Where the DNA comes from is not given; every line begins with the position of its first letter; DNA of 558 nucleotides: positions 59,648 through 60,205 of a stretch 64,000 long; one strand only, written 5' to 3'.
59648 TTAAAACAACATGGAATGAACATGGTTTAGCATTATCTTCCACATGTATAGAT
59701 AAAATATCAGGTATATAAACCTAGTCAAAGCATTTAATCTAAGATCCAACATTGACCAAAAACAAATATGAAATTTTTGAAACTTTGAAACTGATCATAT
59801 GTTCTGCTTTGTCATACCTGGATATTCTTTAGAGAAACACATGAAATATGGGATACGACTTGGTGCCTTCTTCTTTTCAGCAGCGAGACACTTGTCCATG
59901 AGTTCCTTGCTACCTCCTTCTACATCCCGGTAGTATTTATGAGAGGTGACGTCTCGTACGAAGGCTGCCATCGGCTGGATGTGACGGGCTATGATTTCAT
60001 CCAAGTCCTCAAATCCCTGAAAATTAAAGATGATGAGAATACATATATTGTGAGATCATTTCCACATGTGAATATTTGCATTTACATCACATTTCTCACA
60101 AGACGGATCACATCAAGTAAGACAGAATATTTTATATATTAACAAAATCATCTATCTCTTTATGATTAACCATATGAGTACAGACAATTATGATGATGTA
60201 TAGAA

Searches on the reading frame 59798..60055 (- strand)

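Call 38: search_protein_families(library=pfam, proteins=[window:59798-60055:-], max_evalue=0.01)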
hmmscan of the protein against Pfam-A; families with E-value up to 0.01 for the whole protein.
window:59798-60055:- (86 aa): 1 family
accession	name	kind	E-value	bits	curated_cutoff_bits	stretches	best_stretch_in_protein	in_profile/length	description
PF14633.12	SH2_2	-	1.7e-19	70.6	27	1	8-81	97-166/211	SH2 domain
